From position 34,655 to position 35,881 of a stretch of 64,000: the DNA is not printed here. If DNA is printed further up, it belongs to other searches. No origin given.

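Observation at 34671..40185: Translationally coupled four-gene operon: Cas4-like Fe-S nuclease, degenerate Cas4-like paralog, YprB/MrfB-like exonuclease, MrfA/DUF1998 DEAH helicase. Candidate undescribed DNA-processing or defence module.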

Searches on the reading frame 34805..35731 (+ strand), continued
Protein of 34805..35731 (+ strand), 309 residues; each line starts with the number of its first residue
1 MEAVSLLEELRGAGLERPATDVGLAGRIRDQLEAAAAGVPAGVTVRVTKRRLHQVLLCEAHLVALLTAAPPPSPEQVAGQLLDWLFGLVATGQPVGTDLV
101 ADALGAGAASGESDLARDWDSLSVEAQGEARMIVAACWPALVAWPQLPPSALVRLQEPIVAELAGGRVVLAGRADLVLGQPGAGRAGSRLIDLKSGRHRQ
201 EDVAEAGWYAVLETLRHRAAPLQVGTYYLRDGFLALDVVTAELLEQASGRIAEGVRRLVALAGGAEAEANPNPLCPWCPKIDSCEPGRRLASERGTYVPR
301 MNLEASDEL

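Call 81: search_protein_families(library=pfam, proteins=[L032:9851-11857:-, L032:11865-12698:-, L032:6546-7577:-, L032:5549-6316:-, L032:4685-5518:+, L032:12800-14572:+, L032:14233-16311:+, L032:1730-2710:+, L032:320-1726:+], max_evalue=0.001)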
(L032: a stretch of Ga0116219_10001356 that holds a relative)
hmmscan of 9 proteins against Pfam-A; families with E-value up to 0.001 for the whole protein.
L032:9851-11857:- (669 aa): 4 families
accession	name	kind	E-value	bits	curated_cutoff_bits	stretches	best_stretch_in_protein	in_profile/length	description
PF01179.26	Cu_amine_oxid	-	5.1e-162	539.8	27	1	254-656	2-407/407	Copper amine oxidase, enzyme domain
PF21994.1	AGAO-like_N2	-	9.3e-17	61.5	27.4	1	49-121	1-72/76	AGAO-like N2 domain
PF02728.21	Cu_amine_oxidN3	-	4.4e-14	53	22.6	1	134-233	3-100/100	Copper amine oxidase, N3 domain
PF02727.21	Cu_amine_oxidN2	-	5.4e-07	30.2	21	1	43-122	1-81/87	Copper amine oxidase, N2 domain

L032:11865-12698:- (278 aa): 4 families
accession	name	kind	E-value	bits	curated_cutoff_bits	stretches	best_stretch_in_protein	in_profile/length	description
PF00583.31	Acetyltransf_1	-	7.1e-12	46.1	20.7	1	61-102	56-97/116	Acetyltransferase (GNAT) family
PF13508.13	Acetyltransf_7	-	1.3e-09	38.7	27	1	53-101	15-65/84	Acetyltransferase (GNAT) domain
PF13673.13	Acetyltransf_10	-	4.7e-07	30.3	23.6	0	53-107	43-96/128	Acetyltransferase (GNAT) domain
PF14542.12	Acetyltransf_CG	-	3.5e-05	24.3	30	0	194-245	6-60/80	GCN5-related N-acetyl-transferase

L032:6546-7577:- (344 aa): 1 family
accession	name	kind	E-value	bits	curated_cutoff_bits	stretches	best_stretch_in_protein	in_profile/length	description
PF01734.28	Patatin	-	2.7e-31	109.7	27.7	1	50-218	2-190/191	Patatin-like phospholipase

L032:5549-6316:- (256 aa): 2 families
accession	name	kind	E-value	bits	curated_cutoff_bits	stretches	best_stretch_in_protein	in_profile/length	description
PF00293.34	NUDIX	-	4.3e-14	53.1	21.1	1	106-228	2-130/134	NUDIX domain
PF12535.13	Nudix_N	-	1.5e-08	34.6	27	1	33-77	2-46/56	Hydrolase of X-linked nucleoside diphosphate N terminal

L032:4685-5518:+ (278 aa): 2 families
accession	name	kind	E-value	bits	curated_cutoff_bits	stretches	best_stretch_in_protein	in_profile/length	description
PF00072.30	Response_reg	-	5.6e-27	94.6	30.2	1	34-143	1-111/111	Response regulator receiver domain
PF00486.34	Trans_reg_C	-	1.1e-24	86.7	26.2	1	190-265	2-77/77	Transcriptional regulatory protein, C terminal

L032:12800-14572:+ (591 aa): 5 families
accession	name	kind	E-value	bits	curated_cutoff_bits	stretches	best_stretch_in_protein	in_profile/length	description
PF05199.19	GMC_oxred_C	-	2.6e-20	73.9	24.6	1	516-574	79-139/139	GMC oxidoreductase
PF00732.25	GMC_oxred_N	-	1.3e-15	58.3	23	1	225-318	105-200/218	GMC oxidoreductase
PF01266.30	DAO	-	3.7e-08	33.7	27.9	0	25-69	1-45/353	FAD dependent oxidoreductase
PF00890.30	FAD_binding_2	-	0.00022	21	20.4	0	25-56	1-32/414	FAD binding domain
PF13450.12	NAD_binding_8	-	0.0003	21.5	21.9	0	28-55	1-28/68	NAD(P)-binding Rossmann-like domain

L032:14233-16311:+ (693 aa): 1 family
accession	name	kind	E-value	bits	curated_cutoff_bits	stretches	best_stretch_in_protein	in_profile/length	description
PF00561.26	Abhydrolase_1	-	4.1e-05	23.8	25.8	1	381-670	2-240/245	alpha/beta hydrolase fold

L032:1730-2710:+ (327 aa): 1 family
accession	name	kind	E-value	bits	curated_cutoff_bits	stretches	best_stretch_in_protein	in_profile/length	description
PF00528.27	BPD_transp_1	-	6.1e-18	65.6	26.4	1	102-316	5-182/184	Binding-protein-dependent transport system inner membrane component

L032:320-1726:+ (469 aa): 3 families
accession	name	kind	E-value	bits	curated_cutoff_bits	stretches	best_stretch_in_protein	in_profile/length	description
PF12849.12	PBP_like_2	-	5.8e-39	134.9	27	1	142-416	8-253/267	PBP superfamily domain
PF01547.30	SBP_bac_1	-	7.7e-18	66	26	1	144-404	2-283/307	Bacterial extracellular solute-binding protein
PF12727.12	PBP_like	-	0.00016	21.3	27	0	165-201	4-40/193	PBP superfamily domain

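Call 95: search_protein_families(library=phrogs, proteins=[window:34814-35731:+], max_evalue=0.001)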
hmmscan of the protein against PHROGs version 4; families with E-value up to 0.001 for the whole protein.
window:34814-35731:+ (306 aa): 0 families

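Call 97: search_dna_similar(query=window:34814-35731:+, collection=plasmids, mode=protein, max_evalue=0.001, max_rows=15)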
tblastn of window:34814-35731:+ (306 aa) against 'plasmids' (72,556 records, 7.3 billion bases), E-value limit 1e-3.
No match.

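Call 106: find_encoding_contigs(protein=P0014, flank=10000, max_places=2)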
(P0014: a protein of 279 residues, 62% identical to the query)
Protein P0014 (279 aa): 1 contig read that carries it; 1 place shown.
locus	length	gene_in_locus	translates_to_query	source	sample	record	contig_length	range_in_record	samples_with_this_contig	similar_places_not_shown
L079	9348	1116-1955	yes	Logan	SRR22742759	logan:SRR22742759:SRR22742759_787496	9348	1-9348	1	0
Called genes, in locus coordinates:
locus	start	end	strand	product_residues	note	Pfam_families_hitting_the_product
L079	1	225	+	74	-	?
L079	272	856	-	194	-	PF03473:MOSC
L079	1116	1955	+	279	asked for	PF12705:PDDEXK_1 (weak)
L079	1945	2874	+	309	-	-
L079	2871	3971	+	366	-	-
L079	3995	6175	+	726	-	PF00270:DEAD, PF00271:Helicase_C, PF22982:WHD_HRQ1, PF09369:MZB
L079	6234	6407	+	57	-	PF05532:CsbD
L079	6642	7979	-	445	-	PF13738:Pyr_redox_3 (faint), PF01266:DAO (faint), PF07992:Pyr_redox_2, PF13454:NAD_binding_9 (faint), PF00070:Pyr_redox, PF22366:NDH2_C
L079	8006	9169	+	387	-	PF00478:IMPDH, PF01070:FMN_dh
